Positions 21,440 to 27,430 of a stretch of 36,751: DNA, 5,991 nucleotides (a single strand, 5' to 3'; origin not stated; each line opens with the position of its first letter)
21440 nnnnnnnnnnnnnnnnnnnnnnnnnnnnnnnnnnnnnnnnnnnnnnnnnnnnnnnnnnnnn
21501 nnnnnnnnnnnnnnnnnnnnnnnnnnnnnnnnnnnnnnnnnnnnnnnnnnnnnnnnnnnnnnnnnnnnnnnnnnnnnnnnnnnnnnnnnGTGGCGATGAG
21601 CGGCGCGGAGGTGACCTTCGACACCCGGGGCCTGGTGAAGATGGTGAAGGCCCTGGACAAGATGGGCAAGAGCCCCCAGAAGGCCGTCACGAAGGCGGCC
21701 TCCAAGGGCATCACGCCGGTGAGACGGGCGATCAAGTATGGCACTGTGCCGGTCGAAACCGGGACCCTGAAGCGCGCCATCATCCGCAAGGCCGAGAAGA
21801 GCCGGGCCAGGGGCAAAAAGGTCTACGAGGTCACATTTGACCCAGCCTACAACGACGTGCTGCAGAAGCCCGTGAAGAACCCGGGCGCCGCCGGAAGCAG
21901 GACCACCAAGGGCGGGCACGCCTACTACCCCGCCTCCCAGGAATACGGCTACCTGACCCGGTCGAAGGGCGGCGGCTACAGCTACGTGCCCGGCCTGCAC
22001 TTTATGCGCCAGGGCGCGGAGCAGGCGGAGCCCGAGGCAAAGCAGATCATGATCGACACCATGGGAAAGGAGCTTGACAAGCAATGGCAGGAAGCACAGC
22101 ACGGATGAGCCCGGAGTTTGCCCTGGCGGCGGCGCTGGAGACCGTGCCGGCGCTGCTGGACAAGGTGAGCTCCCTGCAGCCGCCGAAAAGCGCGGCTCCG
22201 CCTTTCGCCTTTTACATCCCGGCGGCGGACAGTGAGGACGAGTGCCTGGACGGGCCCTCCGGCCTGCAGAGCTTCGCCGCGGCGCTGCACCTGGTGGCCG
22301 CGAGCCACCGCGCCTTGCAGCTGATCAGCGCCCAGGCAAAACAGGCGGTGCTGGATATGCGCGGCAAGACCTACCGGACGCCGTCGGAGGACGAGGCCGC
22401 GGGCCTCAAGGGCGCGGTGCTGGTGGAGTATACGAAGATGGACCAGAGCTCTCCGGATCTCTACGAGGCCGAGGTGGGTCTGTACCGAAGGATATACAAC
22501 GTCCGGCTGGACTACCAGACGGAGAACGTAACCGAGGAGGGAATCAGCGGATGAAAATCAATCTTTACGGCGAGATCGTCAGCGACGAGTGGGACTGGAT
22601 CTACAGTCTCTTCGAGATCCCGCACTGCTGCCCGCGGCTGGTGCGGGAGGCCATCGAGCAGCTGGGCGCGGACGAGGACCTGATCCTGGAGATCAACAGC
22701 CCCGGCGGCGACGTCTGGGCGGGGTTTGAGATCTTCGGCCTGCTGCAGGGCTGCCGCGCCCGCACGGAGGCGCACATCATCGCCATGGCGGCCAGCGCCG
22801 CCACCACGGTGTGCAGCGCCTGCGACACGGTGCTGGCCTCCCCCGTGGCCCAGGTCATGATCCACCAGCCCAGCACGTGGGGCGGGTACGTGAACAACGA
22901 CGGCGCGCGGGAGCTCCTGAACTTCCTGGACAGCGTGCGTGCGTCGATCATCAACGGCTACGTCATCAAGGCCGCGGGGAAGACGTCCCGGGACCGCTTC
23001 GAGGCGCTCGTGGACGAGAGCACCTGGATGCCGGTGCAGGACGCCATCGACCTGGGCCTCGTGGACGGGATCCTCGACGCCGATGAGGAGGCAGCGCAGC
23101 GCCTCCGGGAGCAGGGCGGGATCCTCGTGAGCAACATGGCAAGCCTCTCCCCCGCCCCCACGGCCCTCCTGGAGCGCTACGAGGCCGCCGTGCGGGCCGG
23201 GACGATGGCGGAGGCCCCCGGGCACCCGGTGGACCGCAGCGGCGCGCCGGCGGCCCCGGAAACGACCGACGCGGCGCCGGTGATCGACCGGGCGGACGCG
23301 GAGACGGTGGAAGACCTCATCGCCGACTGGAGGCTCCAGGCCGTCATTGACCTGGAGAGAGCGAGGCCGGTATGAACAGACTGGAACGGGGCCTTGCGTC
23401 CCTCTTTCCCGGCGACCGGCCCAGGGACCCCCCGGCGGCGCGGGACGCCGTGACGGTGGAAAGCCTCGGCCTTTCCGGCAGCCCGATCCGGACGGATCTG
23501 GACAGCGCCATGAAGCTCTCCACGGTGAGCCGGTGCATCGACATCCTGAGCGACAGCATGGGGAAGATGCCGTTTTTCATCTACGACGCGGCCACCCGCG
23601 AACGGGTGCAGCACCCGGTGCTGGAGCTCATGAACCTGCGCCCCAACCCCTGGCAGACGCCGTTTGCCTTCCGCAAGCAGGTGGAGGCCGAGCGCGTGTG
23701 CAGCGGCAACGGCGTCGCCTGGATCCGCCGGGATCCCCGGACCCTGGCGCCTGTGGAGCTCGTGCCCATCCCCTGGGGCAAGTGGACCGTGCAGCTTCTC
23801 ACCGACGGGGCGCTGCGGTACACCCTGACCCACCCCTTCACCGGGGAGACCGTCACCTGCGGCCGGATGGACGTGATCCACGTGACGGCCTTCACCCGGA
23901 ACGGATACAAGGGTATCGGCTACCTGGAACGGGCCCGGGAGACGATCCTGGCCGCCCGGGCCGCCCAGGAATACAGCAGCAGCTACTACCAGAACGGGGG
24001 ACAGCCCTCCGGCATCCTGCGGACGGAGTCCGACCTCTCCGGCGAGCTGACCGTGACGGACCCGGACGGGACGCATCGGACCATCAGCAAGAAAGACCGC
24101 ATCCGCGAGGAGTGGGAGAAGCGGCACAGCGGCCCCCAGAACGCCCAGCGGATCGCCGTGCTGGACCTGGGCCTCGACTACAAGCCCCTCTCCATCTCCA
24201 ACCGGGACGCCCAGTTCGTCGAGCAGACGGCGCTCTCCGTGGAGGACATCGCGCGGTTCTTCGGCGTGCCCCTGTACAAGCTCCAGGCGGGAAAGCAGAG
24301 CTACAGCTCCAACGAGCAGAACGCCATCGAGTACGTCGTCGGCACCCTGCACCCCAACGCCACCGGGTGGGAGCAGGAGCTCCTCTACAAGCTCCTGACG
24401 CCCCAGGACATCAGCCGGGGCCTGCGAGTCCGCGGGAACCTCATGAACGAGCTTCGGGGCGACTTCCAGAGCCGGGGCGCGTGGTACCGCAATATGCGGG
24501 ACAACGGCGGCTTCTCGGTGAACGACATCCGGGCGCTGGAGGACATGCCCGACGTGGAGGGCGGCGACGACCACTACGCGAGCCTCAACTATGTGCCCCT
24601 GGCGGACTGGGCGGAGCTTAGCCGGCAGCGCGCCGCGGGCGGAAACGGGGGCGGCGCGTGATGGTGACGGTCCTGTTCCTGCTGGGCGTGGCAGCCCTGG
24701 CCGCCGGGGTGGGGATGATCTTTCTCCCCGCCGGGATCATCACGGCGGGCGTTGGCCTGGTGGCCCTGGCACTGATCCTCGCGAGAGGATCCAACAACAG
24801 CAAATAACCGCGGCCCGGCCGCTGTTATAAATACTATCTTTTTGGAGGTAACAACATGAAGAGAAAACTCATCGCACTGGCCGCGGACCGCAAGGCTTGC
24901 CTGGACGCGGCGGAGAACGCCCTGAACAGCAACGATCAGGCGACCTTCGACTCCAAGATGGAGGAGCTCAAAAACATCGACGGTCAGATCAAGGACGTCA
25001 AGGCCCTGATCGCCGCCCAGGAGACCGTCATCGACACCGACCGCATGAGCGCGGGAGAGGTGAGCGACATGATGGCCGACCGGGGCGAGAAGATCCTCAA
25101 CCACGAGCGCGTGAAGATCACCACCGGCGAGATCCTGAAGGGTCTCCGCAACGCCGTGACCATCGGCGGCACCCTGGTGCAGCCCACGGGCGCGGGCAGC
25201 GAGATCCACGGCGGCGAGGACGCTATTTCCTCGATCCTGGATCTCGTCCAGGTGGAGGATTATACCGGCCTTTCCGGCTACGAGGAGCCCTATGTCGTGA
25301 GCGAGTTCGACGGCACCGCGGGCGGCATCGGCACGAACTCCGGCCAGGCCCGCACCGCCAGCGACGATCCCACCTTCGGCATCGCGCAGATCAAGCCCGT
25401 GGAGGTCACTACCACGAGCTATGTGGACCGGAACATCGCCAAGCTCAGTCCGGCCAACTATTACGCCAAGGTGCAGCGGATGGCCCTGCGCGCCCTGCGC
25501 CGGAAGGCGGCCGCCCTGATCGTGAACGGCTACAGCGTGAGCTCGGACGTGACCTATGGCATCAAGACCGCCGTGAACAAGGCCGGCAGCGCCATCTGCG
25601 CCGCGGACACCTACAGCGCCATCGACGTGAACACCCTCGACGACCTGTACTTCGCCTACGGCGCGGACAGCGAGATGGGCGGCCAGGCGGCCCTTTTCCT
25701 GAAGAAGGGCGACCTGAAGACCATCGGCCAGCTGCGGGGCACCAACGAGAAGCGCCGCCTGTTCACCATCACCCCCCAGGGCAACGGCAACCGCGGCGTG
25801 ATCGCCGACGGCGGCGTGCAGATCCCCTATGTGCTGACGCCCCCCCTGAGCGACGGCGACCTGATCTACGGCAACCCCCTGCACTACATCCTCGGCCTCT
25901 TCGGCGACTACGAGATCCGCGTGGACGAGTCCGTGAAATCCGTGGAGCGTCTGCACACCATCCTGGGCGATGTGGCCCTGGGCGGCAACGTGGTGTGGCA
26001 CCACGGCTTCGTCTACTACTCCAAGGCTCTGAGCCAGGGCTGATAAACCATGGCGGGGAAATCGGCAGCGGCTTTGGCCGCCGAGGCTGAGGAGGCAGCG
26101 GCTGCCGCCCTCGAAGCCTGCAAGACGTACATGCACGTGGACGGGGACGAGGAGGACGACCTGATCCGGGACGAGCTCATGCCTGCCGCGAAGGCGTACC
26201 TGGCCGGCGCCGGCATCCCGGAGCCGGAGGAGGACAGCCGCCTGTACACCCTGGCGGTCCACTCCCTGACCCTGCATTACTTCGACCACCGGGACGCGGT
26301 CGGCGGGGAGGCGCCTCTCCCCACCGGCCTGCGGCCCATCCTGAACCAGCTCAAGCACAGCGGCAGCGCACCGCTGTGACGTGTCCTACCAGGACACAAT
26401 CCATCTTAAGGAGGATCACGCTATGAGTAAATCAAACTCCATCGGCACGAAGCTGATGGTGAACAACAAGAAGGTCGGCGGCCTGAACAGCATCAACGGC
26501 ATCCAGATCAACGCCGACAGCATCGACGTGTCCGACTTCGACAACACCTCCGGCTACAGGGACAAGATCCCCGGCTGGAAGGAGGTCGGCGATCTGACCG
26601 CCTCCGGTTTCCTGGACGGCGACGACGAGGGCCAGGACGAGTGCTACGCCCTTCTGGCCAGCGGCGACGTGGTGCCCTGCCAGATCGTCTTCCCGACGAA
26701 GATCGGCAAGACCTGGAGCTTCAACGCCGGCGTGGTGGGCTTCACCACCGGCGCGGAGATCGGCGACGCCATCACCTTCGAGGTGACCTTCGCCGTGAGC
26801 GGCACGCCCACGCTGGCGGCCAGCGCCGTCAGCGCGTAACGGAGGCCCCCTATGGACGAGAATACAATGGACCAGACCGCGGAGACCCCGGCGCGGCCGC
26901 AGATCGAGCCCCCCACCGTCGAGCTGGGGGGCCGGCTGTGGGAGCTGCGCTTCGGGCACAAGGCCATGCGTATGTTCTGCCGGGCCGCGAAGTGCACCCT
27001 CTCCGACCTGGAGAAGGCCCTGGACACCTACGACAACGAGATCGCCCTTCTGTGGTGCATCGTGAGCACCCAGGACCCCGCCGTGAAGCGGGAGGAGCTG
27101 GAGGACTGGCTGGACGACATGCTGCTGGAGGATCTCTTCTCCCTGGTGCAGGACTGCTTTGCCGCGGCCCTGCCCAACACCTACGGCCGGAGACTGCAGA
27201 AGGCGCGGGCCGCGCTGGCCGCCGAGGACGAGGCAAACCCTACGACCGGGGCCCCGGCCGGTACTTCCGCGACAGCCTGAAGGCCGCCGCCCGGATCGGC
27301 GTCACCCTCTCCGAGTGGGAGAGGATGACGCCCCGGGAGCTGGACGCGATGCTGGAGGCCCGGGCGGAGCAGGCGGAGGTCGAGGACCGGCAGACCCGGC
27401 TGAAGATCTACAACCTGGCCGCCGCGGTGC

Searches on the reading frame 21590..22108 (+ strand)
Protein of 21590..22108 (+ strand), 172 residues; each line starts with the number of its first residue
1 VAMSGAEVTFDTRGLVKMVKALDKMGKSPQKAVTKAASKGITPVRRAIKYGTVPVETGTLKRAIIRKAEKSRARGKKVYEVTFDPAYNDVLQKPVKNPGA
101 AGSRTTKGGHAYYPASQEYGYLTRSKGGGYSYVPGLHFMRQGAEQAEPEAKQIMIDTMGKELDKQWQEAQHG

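Call 3: search_protein_families(library=pfam, proteins=[window:21590-22108:+], max_evalue=0.01)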
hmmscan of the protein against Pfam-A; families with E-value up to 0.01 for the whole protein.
window:21590-22108:+ (172 aa): 0 families

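Call 4: search_protein_families(library=phrogs, proteins=[window:21590-22108:+], max_evalue=0.01)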
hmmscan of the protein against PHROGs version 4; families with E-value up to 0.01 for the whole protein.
window:21590-22108:+ (172 aa): 1 family
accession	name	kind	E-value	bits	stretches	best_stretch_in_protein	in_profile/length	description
phrog_5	-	connector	1.2e-19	72.1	1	1-170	83-217/239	tail completion or Neck1 protein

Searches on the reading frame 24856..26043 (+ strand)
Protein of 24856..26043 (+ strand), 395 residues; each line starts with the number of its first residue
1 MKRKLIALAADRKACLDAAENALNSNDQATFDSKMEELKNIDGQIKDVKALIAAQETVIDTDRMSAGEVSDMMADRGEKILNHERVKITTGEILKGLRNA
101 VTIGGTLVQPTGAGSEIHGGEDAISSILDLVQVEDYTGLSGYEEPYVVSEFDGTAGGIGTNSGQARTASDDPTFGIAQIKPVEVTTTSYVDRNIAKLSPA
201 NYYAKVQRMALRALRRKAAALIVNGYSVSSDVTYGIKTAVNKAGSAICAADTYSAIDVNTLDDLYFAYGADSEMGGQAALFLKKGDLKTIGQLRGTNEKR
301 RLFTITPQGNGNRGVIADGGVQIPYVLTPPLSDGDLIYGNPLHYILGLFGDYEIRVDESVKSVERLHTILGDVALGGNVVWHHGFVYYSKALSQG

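Call 26: search_protein_families(library=phrogs, proteins=[window:24856-26043:+], max_evalue=0.001)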
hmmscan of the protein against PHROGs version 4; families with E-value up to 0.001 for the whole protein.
window:24856-26043:+ (395 aa): 1 family
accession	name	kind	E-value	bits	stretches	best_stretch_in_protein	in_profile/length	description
phrog_10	-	head and packaging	4.6e-14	53.3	1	2-340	269-584/752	major head protein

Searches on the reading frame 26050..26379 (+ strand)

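Call 26: search_protein_families(library=phrogs, proteins=[window:26050-26379:+], max_evalue=0.001)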
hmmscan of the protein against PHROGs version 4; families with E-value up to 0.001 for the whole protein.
window:26050-26379:+ (109 aa): 1 family
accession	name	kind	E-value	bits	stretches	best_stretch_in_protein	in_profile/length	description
phrog_40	-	connector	4.1e-14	53.5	1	21-103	44-132/201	head-tail adaptor Ad1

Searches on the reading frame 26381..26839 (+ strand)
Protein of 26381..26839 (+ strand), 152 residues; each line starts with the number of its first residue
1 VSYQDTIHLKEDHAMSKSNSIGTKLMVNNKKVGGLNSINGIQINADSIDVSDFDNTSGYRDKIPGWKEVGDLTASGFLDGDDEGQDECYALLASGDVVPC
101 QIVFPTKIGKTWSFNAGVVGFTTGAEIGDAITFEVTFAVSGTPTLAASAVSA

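Call 26: search_protein_families(library=phrogs, proteins=[window:26381-26839:+], max_evalue=0.001)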
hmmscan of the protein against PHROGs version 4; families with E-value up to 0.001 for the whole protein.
window:26381-26839:+ (152 aa): 3 families
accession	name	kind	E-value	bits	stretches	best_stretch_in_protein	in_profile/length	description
phrog_158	-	tail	1.2e-16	62.1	1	14-149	13-162/376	major tail protein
phrog_1407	-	tail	1.6e-14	55.1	1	25-148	33-166/258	major tail protein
phrog_41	-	tail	2.3e-09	38.2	1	32-149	38-154/245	major tail protein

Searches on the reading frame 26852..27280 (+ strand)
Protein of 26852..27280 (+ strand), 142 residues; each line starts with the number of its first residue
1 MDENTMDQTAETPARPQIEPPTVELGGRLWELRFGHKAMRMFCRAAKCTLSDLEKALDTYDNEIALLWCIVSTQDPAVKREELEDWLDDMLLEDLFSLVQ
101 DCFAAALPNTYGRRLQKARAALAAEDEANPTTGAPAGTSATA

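Call 26: search_protein_families(library=phrogs, proteins=[window:26852-27280:+], max_evalue=0.001)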
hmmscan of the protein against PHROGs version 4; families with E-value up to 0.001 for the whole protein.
window:26852-27280:+ (142 aa): 1 family
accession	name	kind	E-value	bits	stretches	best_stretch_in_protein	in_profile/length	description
phrog_2115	-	tail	0.00059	21.2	1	22-110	9-104/125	tail protein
